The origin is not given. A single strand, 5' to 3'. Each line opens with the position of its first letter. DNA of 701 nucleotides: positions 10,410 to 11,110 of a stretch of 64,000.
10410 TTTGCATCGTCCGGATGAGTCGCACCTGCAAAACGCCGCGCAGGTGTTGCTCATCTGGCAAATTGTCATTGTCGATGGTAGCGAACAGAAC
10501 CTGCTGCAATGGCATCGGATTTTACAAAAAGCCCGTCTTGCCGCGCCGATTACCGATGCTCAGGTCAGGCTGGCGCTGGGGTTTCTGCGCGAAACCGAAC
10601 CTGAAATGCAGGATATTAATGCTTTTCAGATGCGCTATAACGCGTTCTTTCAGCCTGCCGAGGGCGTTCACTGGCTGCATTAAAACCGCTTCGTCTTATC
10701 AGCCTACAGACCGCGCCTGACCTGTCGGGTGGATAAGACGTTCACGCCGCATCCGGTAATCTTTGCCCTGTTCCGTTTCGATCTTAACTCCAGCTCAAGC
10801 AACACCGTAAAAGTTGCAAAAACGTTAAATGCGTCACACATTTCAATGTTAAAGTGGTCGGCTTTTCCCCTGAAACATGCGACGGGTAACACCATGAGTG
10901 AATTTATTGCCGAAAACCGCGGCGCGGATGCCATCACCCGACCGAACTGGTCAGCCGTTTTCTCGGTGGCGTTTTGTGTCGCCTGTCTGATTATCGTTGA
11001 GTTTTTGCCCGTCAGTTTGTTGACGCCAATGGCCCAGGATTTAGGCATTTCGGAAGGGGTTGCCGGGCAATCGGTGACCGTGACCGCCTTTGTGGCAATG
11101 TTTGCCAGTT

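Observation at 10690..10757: REP/BIME units in the yicN-nepI spacer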

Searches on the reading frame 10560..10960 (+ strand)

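Call 47: search_protein_families(proteins=[L001:3047-3400:-, L001:2740-3063:-], library=ncbifam, max_evalue=0.001)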
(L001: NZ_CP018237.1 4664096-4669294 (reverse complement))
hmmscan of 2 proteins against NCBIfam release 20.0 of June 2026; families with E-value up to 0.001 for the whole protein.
L001:3047-3400:- (117 aa): 0 families

L001:2740-3063:- (107 aa): 7 families
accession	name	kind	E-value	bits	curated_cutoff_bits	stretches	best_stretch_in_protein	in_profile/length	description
NF041265.1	NadS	equivalog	1.4e-10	41.3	60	1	50-100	33-83/94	NadS family protein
TIGR03830.1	CxxCG_CxxCG_HTH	subfamily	1.4e-10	41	61.8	1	29-101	47-119/127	type II TA system antitoxin MqsA family protein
NF007481.0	PRK10072.1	equivalog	1e-06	29.1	110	1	44-100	29-86/96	HTH-type transcriptional regulator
NF040522.1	VC1465_fam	subfamily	7.4e-06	26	70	1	52-103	1-53/111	VC1465 family Xer recombination activation factor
NF007257.0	PRK09706.1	subfamily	3.1e-05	23.8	101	1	52-98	10-56/135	transcriptional repressor DicA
NF041951.1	phage_RstR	subfamily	8.1e-05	22.9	80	1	51-94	6-49/108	RstR family transcriptional repressor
NF047542.1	telomere_Tap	equivalog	0.00019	20.3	600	1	48-90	18-60/695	telomere-associated protein Tap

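Call 52: profile_search(protein=L001:3047-3400:-)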
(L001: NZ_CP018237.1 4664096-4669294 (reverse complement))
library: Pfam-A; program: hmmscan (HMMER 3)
A. the first sequence (117 residues): domains with independent E <= 10: 1; with E <= 0.001: 1
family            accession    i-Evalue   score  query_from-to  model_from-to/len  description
RelE              PF06296.18    6.5e-39   133.3       1-111         3-120/120  RelE toxin of RelE / RelB toxin-antitoxin system
